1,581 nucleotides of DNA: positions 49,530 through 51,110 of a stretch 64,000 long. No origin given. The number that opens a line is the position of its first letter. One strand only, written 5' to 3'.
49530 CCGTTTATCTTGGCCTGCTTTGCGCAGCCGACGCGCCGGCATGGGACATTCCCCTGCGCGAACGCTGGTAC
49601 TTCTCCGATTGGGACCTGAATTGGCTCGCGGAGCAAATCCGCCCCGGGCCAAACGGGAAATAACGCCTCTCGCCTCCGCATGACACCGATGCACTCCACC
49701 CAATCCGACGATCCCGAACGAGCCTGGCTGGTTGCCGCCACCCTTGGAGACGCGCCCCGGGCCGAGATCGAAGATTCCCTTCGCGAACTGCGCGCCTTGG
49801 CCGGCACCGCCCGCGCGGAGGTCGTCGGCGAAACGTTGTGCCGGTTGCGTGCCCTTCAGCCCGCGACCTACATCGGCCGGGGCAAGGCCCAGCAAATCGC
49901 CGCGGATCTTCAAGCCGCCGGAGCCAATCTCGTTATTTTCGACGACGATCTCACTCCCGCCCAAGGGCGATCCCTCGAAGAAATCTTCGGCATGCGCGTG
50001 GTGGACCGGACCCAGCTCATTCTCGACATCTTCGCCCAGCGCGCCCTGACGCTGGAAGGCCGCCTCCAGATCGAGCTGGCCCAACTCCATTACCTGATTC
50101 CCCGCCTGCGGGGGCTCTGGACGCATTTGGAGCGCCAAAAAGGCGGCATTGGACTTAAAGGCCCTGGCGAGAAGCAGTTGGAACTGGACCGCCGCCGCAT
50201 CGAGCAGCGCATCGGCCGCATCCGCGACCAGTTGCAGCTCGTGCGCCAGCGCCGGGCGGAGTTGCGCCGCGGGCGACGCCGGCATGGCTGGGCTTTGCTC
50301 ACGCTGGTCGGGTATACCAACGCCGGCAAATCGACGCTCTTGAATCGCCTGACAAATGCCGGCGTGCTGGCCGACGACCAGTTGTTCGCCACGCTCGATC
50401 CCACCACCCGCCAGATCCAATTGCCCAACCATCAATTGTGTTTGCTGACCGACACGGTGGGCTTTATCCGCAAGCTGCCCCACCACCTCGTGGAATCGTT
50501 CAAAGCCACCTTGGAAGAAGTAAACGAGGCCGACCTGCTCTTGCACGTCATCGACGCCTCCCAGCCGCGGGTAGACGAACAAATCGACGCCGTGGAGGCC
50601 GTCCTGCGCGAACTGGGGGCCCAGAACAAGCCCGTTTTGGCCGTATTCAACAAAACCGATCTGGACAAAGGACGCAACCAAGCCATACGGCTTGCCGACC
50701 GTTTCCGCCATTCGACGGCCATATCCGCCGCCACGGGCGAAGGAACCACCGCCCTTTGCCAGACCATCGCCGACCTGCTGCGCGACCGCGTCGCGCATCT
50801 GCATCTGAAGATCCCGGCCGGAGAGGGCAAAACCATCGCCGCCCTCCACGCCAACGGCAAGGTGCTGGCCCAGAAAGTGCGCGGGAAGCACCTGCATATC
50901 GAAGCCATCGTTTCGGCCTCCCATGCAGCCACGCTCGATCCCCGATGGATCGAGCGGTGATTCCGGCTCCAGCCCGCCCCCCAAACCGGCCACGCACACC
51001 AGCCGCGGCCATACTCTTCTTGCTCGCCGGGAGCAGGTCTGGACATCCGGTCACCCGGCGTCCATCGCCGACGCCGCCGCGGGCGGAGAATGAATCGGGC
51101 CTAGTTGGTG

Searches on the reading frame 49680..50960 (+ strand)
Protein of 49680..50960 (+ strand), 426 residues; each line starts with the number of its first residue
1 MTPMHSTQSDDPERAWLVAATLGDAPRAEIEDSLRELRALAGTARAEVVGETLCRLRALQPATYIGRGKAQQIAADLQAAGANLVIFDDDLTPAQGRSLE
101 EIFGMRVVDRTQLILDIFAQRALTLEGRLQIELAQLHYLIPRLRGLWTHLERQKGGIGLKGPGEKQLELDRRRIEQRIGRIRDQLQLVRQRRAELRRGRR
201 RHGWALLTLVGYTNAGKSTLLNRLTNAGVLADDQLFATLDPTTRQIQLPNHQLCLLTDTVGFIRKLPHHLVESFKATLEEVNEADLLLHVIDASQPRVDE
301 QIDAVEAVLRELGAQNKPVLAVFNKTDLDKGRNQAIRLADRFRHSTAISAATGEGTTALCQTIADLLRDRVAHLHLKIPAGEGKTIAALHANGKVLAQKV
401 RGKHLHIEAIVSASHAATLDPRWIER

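Call 28: search_protein_families(library=pfam, proteins=[window:49680-50960:+], max_evalue=0.1)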
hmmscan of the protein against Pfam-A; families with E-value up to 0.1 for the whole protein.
window:49680-50960:+ (426 aa): 16 families
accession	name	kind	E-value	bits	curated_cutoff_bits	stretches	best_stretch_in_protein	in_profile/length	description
PF13167.11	GTP-bdg_N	-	1.2e-30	106.4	25.4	1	31-119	1-89/89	GTP-binding GTPase N-terminal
PF16360.10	GTP-bdg_M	-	3.3e-28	98.5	29.5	1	121-199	1-79/79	GTP-binding GTPase Middle Region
PF01926.29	MMR_HSR1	-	2.4e-23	82.8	21.9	1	208-325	3-113/113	50S ribosome-binding GTPase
PF03193.22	RsgA_GTPase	-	2.3e-05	24.7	30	1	206-262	108-168/174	RsgA GTPase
PF00350.29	Dynamin_N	-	2.9e-05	24.6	27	1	209-242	3-36/168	Dynamin family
PF00025.27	Arf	-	3.6e-05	23.8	22.3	1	208-333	18-132/174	ADP-ribosylation factor family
PF13401.12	AAA_22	-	0.00021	22.1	27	1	205-296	6-95/130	AAA domain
PF02421.24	FeoB_N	-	0.00043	20.3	27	1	208-336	4-125/156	Ferrous iron transport protein B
PF00005.33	ABC_tran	-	0.0066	17.5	25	1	206-339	13-120/137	ABC transporter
PF00009.33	GTP_EFTU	-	0.0085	16.1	26.5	0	281-331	90-137/188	Elongation factor Tu GTP binding domain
PF19275.4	HflX_C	-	0.013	15.9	26.4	1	343-398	10-65/102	HflX C-terminal domain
PF00071.28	Ras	-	0.037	14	21.6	1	208-336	3-124/162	Ras family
PF09547.16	SpoIVA_ATPase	-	0.048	13.5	26.6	0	200-231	13-44/237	Stage IV sporulation protein A, ATPase domain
PF06858.20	NOG1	-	0.08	13.2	27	0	285-327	15-58/58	Nucleolar GTP-binding protein 1 (NOG1)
PF16897.10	MMR_HSR1_Xtn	-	0.094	13.1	35.2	0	302-366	42-103/106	C-terminal region of MMR_HSR1 domain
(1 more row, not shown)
